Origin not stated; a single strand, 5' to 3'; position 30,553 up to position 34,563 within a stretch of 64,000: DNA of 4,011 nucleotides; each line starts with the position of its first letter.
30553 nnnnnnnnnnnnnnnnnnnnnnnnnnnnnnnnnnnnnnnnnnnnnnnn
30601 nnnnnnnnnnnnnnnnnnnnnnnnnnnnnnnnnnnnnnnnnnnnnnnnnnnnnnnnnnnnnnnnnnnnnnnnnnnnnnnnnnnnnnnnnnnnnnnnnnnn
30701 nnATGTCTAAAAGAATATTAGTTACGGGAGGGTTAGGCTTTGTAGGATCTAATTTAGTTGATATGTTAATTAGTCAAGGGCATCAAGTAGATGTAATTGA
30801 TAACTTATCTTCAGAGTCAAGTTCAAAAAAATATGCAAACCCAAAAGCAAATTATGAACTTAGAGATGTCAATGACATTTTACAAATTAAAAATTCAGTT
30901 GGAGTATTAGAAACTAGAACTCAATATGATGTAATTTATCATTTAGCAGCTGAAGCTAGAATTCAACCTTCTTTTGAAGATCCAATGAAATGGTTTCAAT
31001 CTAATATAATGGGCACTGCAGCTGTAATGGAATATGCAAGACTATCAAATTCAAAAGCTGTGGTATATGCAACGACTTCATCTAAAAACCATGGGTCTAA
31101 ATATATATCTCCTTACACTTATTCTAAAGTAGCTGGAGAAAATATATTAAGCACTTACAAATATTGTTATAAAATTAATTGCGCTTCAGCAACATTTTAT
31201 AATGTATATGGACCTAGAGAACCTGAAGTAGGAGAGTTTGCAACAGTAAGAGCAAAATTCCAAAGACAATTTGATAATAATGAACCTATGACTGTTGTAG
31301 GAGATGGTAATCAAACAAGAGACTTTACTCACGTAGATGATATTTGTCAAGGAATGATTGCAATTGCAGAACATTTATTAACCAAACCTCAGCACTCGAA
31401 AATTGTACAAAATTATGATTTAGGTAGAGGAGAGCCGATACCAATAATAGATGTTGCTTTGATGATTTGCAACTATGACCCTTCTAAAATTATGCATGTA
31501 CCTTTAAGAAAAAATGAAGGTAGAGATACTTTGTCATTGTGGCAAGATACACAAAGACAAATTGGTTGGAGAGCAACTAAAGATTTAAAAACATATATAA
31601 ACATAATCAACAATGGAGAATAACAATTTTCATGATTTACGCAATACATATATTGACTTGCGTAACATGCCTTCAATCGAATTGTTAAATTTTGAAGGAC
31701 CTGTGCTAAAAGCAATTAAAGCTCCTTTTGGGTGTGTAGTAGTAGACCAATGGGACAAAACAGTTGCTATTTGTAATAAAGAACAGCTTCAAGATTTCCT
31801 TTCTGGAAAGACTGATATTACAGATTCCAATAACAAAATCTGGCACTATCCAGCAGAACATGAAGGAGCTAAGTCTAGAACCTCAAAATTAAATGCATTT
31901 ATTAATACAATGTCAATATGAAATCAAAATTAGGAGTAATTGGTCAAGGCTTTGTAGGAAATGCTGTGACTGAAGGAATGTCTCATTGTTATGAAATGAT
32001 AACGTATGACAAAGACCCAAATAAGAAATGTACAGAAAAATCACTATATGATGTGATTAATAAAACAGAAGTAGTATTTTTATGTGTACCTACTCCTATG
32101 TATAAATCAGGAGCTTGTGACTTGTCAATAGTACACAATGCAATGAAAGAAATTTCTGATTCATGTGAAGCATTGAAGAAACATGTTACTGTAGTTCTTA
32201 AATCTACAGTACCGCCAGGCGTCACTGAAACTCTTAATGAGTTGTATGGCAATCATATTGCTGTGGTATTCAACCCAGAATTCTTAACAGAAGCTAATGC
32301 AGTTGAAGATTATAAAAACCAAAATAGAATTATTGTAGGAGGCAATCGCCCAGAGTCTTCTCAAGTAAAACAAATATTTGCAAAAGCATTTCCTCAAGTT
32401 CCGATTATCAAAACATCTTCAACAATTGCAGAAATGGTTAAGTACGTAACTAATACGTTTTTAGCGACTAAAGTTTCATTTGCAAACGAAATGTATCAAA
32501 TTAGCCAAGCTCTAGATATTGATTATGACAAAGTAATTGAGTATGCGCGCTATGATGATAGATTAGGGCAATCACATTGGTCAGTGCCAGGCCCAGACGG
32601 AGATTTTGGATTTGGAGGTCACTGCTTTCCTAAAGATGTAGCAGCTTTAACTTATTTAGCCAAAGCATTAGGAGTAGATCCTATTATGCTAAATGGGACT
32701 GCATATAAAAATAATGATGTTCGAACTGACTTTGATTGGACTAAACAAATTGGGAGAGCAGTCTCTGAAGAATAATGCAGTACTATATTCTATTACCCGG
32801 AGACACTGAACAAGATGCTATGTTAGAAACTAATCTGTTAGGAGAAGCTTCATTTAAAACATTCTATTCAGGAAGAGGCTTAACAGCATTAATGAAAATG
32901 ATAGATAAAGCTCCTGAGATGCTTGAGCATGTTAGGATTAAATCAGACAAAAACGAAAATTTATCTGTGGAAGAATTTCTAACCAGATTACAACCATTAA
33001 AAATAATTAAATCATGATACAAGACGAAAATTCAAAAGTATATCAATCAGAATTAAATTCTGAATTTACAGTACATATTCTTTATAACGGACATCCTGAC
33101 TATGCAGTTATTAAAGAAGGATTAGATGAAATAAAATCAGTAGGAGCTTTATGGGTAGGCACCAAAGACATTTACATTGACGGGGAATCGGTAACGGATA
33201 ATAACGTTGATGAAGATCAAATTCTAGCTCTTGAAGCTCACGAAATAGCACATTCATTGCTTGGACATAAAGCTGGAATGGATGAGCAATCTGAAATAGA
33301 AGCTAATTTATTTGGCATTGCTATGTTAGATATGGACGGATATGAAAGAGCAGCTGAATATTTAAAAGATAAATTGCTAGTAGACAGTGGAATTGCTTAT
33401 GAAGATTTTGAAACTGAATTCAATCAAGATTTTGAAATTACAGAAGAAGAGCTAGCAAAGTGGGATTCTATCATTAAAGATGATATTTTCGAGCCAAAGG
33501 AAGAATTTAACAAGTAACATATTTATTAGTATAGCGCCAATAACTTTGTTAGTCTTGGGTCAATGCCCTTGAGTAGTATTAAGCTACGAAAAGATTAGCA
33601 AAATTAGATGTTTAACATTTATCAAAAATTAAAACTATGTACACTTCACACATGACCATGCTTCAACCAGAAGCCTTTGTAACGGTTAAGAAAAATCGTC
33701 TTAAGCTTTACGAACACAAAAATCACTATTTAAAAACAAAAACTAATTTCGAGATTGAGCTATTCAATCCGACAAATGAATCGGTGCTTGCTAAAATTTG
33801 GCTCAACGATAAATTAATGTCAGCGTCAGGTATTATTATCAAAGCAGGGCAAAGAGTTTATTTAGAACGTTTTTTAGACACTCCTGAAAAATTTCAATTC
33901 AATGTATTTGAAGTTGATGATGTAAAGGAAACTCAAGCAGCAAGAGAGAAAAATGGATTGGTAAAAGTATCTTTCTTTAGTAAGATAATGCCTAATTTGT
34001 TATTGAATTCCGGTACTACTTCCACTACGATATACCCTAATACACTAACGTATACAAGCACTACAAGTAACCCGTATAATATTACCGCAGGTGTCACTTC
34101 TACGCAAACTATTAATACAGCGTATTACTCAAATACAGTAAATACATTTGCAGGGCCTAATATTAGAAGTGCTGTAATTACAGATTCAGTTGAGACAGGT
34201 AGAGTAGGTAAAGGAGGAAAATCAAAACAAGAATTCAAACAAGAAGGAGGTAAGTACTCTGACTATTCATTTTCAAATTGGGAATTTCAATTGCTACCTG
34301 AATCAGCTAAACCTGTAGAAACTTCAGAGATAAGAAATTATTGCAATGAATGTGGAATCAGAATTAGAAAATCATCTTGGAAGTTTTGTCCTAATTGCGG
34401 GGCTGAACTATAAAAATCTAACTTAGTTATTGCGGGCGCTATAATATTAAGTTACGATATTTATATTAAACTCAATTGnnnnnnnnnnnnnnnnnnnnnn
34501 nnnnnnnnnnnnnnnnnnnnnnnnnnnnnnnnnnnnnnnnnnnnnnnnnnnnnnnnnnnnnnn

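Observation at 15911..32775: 17-kb phage-encoded glycan-biosynthesis island with about 11 glycosyltransferases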

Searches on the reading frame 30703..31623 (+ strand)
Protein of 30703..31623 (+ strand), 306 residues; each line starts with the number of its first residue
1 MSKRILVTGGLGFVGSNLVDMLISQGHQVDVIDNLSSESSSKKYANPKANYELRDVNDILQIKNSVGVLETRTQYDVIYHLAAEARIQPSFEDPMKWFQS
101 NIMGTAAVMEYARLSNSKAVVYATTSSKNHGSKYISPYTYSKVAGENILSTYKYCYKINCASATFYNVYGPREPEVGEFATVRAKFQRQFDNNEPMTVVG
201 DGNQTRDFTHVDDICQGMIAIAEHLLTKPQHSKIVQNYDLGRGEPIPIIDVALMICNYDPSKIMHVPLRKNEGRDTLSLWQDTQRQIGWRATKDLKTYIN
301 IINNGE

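Call 7: search_protein_families(library=pfam, proteins=[window:30703-31623:+], max_evalue=0.01)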
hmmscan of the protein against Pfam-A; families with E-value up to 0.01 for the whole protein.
window:30703-31623:+ (306 aa): 6 families
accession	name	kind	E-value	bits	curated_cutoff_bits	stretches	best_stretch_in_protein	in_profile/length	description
PF01370.27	Epimerase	-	2.9e-42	145.2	20.9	1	5-227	1-230/240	NAD dependent epimerase/dehydratase family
PF16363.11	GDP_Man_Dehyd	-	4.5e-39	135.2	27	1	6-299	1-329/332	GDP-mannose 4,6 dehydratase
PF01073.25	3Beta_HSD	-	1.8e-13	50.6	22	1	6-224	1-231/280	3-beta hydroxysteroid dehydrogenase/isomerase family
PF02719.21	Polysacc_synt_2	-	2.1e-11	44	20.2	1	5-255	1-243/293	Polysaccharide biosynthesis protein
PF07993.18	NAD_binding_4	-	1.3e-08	34.8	20.1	1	73-127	87-139/258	Male sterility protein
PF04321.23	RmlD_sub_bind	-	1.1e-07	31.7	27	1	4-232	2-207/287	RmlD substrate binding domain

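Call 12: search_protein_families(library=ncbifam, proteins=[window:30703-31623:+], max_evalue=0.01)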
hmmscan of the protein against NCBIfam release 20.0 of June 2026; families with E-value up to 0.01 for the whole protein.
window:30703-31623:+ (306 aa): 36 families (the best 25 are shown)
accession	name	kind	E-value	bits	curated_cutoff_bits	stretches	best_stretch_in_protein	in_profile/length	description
TIGR01181.1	dTDP_gluc_dehyt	equivalog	2.8e-30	105.5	365.1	1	4-296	1-301/321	dTDP-glucose 4,6-dehydratase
TIGR01179.1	galE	equivalog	3.9e-28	98.2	262.3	1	4-298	1-317/332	UDP-glucose 4-epimerase GalE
TIGR04180.1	EDH_00030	hypoth_equivalog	1.7e-27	96.3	475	1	5-255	1-252/297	NAD-dependent 4,6-dehydratase LegB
TIGR02197.1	heptose_epim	equivalog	2.2e-22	79.6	274.6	1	5-257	1-258/316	ADP-glyceromanno-heptose 6-epimerase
TIGR02622.1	CDP_4_6_dhtase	equivalog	6.3e-22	78.2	278.45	1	2-242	4-259/352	CDP-glucose 4,6-dehydratase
NF007956.0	PRK10675.1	subfamily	8.4e-17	61.3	394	2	4-146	2-144/338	UDP-glucose 4-epimerase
NF007490.0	PRK10084.1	subfamily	2.7e-16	59.5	649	2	4-114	2-113/361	dTDP-glucose 4,6-dehydratase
NF007582.0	PRK10217.1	equivalog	1.4e-15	57.3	698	1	3-114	2-114/355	dTDP-glucose 4,6-dehydratase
NF011728.1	PRK15181.1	equivalog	3.5e-15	55.9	760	1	2-219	15-246/348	Vi polysaccharide biosynthesis UDP-N-acetylglucosaminuronic acid C-4 epimerase TviC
NF042422.1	oxyalk_red_OleD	equivalog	3.5e-14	52.9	580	1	4-133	2-118/329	2-alkyl-3-oxoalkanoate reductase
NF008360.0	PRK11150.1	equivalog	1.8e-13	50.4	452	1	5-223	2-226/310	ADP-glyceromanno-heptose 6-epimerase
NF047922.1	GDPFucSynFcl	equivalog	2.5e-13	50.1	500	1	2-299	2-294/308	GDP-L-fucose synthase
TIGR03466.1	HpnA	hypoth_equivalog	6.2e-13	48.3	367.65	1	4-126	2-114/327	hopanoid-associated sugar epimerase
NF042423.1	oxyalk_red_Shew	equivalog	2.7e-11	43.1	580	1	3-253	9-251/331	2-alkyl-3-oxoalkanoate reductase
NF052578.1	StrlDmthSdmBMthl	equivalog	2.4e-09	37.4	600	1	5-124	3-112/328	sterol demethylase protein SdmB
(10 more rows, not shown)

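Call 81: search_solved_structures(query=window:30703-31623:+, max_evalue=1e-10)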
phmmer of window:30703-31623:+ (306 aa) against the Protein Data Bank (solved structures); distinct sequences matched with E-value up to 1e-10: 69 (the best 60 are shown).
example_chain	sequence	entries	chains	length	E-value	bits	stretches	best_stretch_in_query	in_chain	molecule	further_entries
7ys8_A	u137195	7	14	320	4.1e-29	105.1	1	4-222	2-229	UDP-glucose 4-epimerase | UDP-glucose 4-epimerase along with EC 5.1.3.2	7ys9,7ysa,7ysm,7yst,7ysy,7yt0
6wjb_A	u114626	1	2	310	1.9e-28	102.9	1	2-246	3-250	NAD-dependent epimerase/dehydratase family protein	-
6bwl_A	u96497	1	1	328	2.1e-28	102.8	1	4-257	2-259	Pal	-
3icp_A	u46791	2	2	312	7.3e-28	101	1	4-254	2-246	NAD-dependent epimerase/dehydratase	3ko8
6wj9_A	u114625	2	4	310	8.8e-28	100.7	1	2-265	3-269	NAD-dependent epimerase/dehydratase family protein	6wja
4zrm_A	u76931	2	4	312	1.5e-27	100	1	4-295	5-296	UDP-glucose 4-epimerase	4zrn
6dnt_A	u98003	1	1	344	5.5e-27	98.1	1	3-223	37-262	NAD-dependent epimerase/dehydratase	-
6pmh_A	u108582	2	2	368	1.2e-26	97.1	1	3-275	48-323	UDP-glucose 4-epimerase related protein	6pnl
5u4q_A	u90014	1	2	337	2e-22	83.2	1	4-223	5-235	dTDP-glucose 4,6-dehydratase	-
3aw9_A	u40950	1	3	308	8.9e-22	81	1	4-254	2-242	NAD-dependent epimerase/dehydratase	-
8rdg_A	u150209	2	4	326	1.2e-21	80.6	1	4-255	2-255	SDR family NAD(P)-dependent oxidoreductase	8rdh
6zl6_A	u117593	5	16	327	2.1e-21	79.8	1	4-255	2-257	Epimerase domain-containing protein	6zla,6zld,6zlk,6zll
4lk3_A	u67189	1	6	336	3e-21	79.3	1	3-230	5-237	UDP-glucuronic acid decarboxylase 1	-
8rdi_A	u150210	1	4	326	3.1e-21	79.2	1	4-255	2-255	SDR family NAD(P)-dependent oxidoreductase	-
2p5u_A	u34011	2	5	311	3.2e-21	79.2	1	4-217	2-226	UDP-glucose 4-epimerase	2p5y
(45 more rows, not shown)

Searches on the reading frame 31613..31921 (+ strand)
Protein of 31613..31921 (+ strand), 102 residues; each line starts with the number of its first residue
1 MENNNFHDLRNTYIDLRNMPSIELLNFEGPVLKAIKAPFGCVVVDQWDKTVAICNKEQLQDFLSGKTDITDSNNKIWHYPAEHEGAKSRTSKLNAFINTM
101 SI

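Call 9: search_protein_families(library=pfam, proteins=[window:31613-31921:+], max_evalue=0.01)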
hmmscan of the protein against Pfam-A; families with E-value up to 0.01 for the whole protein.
window:31613-31921:+ (102 aa): 0 families

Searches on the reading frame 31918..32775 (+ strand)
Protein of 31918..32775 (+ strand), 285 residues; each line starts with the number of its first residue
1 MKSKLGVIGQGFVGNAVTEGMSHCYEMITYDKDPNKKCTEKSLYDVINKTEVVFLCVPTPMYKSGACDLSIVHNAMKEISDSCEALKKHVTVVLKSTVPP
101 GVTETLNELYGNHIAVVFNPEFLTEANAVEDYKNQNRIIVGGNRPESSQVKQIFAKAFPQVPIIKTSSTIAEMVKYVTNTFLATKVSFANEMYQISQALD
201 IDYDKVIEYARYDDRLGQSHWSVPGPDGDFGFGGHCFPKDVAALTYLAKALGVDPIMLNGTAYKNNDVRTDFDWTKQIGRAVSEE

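Call 9: search_protein_families(library=pfam, proteins=[window:31918-32775:+], max_evalue=0.01)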
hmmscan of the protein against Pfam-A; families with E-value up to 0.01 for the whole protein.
window:31918-32775:+ (285 aa): 3 families
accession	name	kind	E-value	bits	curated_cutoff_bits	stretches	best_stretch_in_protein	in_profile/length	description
PF03721.20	UDPG_MGDP_dh_N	-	8.7e-27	94.3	27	1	45-148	72-181/187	UDP-glucose/GDP-mannose dehydrogenase family, NAD binding domain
PF00984.24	UDPG_MGDP_dh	-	2.5e-26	92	25.4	1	171-266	3-93/94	UDP-glucose/GDP-mannose dehydrogenase family, central domain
PF03807.23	F420_oxidored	-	3.3e-05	24.8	21.6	1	4-66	1-76/94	NADP oxidoreductase coenzyme F420-dependent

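Call 12: search_protein_families(library=ncbifam, proteins=[window:31918-32775:+], max_evalue=0.01)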
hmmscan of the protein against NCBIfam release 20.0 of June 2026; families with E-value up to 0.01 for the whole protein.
window:31918-32775:+ (285 aa): 7 families
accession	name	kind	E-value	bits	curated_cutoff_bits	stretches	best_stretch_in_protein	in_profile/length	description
TIGR03026.1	NDP-sugDHase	subfamily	1.9e-63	214.6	189.8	1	44-267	70-295/413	nucleotide sugar dehydrogenase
NF041297.1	UDPGDh_AglM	equivalog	3.6e-47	161.2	670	1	40-266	65-298/429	UDP-glucose 6-dehydrogenase AglM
NF047673.2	TeichurnBiosyTuaD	equivalog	1e-39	137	700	1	37-269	65-294/439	UDP-glucose 6-dehydrogenase TuaD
NF011631.0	PRK15057.1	equivalog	4.8e-24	85.2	757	1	79-253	101-268/388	UDP-glucose 6-dehydrogenase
NF040825.1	UDPMaNacDH_Arch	equivalog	9e-24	84.1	750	1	43-248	69-270/418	UDP-N-acetyl-D-mannosamine dehydrogenase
NF008286.0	PRK11064.1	equivalog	3.6e-18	65.4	459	1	49-240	75-270/420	UDP-N-acetyl-D-mannosamine dehydrogenase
NF011729.0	PRK15182.1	equivalog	7.6e-07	28.2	592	1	45-265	72-291/425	Vi polysaccharide biosynthesis UDP-N-acetylglucosamine C-6 dehydrogenase TviB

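Call 82: search_solved_structures(query=window:31918-32775:+, max_evalue=1e-10, show_alignments=1)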
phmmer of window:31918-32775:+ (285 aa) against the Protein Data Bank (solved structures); distinct sequences matched with E-value up to 1e-10: 28.
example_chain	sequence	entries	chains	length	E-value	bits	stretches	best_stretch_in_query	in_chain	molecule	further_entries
3vtf_A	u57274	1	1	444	3.4e-32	115.2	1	42-256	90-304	UDP-glucose 6-dehydrogenase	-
1mfz_A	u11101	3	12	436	1.4e-31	113.2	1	48-274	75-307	GDP-mannose 6-dehydrogenase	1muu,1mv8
4a7p_A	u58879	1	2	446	1.6e-27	99.9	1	44-269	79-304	UDP-GLUCOSE DEHYDROGENASE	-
5tjh_A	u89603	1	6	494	1.8e-23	86.6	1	42-255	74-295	UDP-glucose 6-dehydrogenase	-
9ou8_A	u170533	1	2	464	2.1e-23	86.4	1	42-255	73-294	UDP-glucose 6-dehydrogenase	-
5w4x_A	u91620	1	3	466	2.2e-23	86.3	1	42-255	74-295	UDP-glucose 6-dehydrogenase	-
2q3e_A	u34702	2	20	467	2.2e-23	86.3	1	42-255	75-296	UDP-glucose 6-dehydrogenase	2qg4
3tdk_A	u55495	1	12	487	2.3e-23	86.2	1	42-255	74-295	UDP-glucose 6-dehydrogenase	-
3prj_A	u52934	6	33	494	2.4e-23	86.2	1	42-255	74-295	UDP-glucose 6-dehydrogenase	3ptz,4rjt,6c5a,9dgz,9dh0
5vr8_A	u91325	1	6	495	2.4e-23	86.2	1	42-255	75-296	UDP-glucose 6-dehydrogenase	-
4edf_A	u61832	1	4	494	2.4e-23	86.2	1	42-255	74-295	UDP-glucose 6-dehydrogenase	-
3gg2_A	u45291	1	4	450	2.8e-23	86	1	46-253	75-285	Sugar dehydrogenase, UDP-glucose/GDP-mannose dehydrogenase family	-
6c4j_A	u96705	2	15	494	3.3e-23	85.8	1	42-255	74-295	UDP-glucose 6-dehydrogenase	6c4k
6c58_A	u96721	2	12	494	3.3e-23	85.7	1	42-255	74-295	UDP-glucose 6-dehydrogenase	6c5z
3khu_A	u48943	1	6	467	5.7e-23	85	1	42-255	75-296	UDP-glucose 6-dehydrogenase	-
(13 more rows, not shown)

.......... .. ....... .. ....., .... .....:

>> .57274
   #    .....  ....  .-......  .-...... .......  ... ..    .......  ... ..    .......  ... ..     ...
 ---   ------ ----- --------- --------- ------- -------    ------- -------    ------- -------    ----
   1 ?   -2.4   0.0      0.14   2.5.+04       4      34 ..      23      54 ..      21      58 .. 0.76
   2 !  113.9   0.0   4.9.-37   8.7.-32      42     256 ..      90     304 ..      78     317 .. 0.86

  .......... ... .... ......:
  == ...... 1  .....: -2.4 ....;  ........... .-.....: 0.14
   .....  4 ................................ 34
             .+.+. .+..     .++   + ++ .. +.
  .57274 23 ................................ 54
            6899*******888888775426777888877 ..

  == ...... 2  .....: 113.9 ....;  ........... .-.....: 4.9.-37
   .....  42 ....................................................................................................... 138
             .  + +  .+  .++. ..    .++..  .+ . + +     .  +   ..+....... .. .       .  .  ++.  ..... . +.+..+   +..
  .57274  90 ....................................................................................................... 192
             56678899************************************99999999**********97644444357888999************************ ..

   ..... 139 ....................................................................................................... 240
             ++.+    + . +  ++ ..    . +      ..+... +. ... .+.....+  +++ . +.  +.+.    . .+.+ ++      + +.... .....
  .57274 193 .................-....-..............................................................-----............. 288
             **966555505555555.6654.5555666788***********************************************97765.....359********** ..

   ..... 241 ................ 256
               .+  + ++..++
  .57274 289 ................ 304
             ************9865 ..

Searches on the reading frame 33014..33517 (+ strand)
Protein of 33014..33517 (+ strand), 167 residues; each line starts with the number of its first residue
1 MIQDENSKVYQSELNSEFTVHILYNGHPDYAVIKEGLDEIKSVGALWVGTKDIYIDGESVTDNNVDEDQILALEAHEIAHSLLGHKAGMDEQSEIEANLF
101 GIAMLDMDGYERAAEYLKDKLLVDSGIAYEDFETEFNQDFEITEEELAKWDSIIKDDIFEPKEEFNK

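Call 9: search_protein_families(library=pfam, proteins=[window:33014-33517:+], max_evalue=0.01)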
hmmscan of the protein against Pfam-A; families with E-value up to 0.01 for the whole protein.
window:33014-33517:+ (167 aa): 0 families

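Call 70: search_protein_families(library=phrogs, proteins=[window:33014-33517:+], max_evalue=0.01)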
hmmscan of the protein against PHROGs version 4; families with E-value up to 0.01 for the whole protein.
window:33014-33517:+ (167 aa): 1 family
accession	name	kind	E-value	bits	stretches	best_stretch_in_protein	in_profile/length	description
phrog_87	-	other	0.0098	16.7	0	75-114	90-136/227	metallo-protease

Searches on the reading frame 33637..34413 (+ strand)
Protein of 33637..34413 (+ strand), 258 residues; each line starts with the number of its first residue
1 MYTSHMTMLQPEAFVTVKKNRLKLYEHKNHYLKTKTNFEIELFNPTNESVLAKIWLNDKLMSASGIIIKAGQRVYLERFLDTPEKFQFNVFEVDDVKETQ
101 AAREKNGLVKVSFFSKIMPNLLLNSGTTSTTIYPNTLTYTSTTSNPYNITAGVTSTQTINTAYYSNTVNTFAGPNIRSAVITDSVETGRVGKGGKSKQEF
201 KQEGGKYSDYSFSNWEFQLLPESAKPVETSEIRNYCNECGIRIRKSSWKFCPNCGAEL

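Call 9: search_protein_families(library=pfam, proteins=[window:33637-34413:+], max_evalue=0.01)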
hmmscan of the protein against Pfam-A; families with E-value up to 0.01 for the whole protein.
window:33637-34413:+ (258 aa): 3 families
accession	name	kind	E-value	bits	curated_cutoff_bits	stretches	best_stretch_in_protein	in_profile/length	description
PF13240.11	Zn_Ribbon_1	-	8e-06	25.9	25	1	235-258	1-23/23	zinc-ribbon domain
PF13248.11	Zn_ribbon_3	-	2.9e-05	23.8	27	1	235-258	4-26/26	zinc-ribbon domain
PF12773.13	DZR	-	0.0031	18.1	27.3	1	234-255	25-45/45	Double zinc ribbon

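Call 70: search_protein_families(library=phrogs, proteins=[window:33637-34413:+], max_evalue=0.01)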
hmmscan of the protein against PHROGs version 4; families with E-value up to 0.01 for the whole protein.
window:33637-34413:+ (258 aa): 1 family
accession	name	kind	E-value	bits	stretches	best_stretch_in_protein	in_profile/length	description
phrog_2546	-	unknown function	0.00021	22.6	0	235-257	2-23/180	-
